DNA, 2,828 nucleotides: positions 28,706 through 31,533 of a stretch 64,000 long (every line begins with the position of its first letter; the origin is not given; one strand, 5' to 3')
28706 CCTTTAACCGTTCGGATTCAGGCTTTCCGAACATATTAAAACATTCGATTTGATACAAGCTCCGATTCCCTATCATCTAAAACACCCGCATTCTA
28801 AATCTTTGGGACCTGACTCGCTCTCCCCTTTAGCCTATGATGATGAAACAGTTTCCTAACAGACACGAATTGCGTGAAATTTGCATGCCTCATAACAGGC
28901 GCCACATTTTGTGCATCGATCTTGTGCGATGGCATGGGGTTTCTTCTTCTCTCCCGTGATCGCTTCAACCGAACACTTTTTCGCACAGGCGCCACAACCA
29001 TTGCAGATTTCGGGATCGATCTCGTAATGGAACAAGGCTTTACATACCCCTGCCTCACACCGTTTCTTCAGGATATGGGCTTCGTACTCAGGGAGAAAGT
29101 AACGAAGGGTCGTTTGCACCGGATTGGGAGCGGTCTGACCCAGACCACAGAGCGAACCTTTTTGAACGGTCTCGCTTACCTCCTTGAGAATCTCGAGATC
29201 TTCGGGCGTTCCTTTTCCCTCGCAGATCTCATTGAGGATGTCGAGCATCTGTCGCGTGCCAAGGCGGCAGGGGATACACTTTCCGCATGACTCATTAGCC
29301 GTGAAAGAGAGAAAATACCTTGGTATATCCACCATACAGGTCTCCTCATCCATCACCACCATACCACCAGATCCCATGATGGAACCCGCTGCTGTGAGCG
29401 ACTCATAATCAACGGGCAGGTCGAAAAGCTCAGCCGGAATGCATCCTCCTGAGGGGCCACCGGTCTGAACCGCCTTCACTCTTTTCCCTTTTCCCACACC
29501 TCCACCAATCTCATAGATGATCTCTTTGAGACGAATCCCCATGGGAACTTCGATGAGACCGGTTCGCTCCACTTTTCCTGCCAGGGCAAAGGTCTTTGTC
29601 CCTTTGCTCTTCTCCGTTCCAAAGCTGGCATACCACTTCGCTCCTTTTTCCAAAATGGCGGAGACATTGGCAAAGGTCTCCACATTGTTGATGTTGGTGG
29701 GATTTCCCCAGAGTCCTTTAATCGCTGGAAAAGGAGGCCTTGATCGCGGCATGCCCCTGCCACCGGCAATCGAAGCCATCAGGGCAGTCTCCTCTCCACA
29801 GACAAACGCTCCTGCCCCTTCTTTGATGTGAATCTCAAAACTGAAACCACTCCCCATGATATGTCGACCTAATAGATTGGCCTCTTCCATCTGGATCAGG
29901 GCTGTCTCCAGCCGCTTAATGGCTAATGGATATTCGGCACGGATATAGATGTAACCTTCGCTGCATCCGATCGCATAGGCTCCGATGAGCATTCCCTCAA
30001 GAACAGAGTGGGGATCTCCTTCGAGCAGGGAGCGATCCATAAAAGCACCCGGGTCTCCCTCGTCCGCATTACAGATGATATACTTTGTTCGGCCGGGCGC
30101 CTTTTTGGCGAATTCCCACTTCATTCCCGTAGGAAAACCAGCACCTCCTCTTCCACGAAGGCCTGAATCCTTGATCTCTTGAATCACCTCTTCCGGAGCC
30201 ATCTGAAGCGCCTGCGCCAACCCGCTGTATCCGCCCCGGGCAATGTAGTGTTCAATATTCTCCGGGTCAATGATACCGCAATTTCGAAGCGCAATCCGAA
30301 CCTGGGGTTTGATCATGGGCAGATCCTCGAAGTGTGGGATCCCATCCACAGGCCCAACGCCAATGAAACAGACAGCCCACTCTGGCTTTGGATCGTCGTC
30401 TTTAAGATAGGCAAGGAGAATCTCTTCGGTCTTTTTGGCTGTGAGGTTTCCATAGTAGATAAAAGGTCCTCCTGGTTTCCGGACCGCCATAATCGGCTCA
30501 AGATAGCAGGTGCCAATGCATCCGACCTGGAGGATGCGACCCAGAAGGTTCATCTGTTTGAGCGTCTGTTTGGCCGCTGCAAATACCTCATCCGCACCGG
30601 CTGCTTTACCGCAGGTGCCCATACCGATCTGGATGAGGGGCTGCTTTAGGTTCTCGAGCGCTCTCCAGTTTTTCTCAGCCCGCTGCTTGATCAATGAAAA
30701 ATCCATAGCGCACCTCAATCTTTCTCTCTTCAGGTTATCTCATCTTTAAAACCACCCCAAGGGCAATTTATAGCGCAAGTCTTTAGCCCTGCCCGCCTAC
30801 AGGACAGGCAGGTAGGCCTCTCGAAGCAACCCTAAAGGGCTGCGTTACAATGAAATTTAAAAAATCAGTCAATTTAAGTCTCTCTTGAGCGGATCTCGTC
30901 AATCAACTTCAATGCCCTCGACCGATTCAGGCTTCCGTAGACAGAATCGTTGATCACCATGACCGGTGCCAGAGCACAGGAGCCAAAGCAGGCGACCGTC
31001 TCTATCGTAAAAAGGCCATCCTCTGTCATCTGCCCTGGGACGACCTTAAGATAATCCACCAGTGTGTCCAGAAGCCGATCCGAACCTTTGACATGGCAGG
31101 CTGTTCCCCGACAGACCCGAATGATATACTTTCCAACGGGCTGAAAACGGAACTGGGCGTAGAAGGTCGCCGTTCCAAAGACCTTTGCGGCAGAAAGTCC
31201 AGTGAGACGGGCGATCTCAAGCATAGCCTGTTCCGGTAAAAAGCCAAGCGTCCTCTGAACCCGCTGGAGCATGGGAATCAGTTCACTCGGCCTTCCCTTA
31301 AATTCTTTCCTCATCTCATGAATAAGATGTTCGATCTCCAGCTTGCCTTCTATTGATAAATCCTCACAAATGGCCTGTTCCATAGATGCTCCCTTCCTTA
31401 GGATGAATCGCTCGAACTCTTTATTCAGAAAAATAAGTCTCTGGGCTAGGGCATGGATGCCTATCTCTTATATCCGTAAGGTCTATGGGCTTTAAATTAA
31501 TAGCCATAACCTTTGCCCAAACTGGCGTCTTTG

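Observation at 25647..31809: The same uncharacterised ~70-aa helical domain caps both the Cys-FDH and the co-encoded response regulator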

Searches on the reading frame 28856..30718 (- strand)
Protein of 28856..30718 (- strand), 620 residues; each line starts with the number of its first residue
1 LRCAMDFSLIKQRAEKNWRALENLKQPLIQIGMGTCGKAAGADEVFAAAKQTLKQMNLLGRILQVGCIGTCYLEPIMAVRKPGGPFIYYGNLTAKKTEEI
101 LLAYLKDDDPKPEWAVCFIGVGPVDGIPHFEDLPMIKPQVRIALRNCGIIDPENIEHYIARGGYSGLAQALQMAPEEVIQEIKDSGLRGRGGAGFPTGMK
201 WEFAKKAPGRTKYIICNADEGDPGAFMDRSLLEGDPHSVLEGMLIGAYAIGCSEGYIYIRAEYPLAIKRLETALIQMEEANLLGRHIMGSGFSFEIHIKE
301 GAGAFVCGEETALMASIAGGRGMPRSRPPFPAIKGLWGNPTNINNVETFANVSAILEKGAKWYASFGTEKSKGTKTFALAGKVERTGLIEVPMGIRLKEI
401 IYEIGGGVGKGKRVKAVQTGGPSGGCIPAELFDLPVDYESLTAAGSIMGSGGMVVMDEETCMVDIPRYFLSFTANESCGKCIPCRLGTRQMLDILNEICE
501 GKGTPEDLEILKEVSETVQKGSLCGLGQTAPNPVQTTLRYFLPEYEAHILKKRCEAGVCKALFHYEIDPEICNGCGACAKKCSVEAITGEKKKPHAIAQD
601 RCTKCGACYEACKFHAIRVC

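Call 10: search_protein_families(library=pfam, proteins=[window:28856-30718:-], max_evalue=0.001)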
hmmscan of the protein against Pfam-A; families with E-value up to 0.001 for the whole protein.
window:28856-30718:- (620 aa): 12 families
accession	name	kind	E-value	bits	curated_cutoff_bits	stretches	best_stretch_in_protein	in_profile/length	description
PF01512.22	Complex1_51K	-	5.8e-48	163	31.2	1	182-353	1-149/150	Nuo51 FMN-binding domain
PF10589.14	NADH_4Fe-4S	-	1.7e-32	111.6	23.5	1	466-548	3-85/85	NADH-ubiquinone oxidoreductase-F iron-sulfur binding region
PF00037.32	Fer4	-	4.9e-10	39.2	21.1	2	598-618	4-24/24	4Fe-4S binding domain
PF13237.11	Fer4_10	-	3.6e-07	30.4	25.5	1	565-612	2-52/53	4Fe-4S dicluster domain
PF14697.11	Fer4_21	-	5.8e-07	30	35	1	567-617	3-57/59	4Fe-4S dicluster domain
PF13187.11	Fer4_9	-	2.8e-06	27.7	27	1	572-616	2-51/52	4Fe-4S dicluster domain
PF10531.15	SLBB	-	3.7e-06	27.1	27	1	378-425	3-53/55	SLBB domain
PF12837.12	Fer4_6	-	5.2e-06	26.6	25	2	597-617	4-24/24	4Fe-4S binding domain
PF12838.12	Fer4_7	-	7.7e-06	26.7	27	1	572-615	2-51/52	4Fe-4S dicluster domain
PF12797.12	Fer4_2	-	1.1e-05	25.5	24.5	0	564-583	2-21/22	4Fe-4S binding domain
PF01257.25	2Fe-2S_thioredx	-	3.2e-05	24.2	24.8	1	27-103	66-143/145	Thioredoxin-like [2Fe-2S] ferredoxin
PF22461.2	SLBB_2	-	0.00079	19.9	27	0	376-422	2-49/79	SLBB domain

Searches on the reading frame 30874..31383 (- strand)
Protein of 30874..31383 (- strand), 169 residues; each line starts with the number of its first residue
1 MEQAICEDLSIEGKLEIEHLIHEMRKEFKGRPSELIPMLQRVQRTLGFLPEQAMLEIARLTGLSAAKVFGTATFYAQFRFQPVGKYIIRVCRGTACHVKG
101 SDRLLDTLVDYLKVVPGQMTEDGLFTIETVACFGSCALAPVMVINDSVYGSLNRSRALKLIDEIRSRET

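Call 10: search_protein_families(library=pfam, proteins=[window:30874-31383:-], max_evalue=0.001)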
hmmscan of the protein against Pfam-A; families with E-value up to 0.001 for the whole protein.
window:30874-31383:- (169 aa): 1 family
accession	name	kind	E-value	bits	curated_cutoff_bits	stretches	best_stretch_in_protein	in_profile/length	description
PF01257.25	2Fe-2S_thioredx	-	1.2e-47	161.8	24.8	1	22-164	2-144/145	Thioredoxin-like [2Fe-2S] ferredoxin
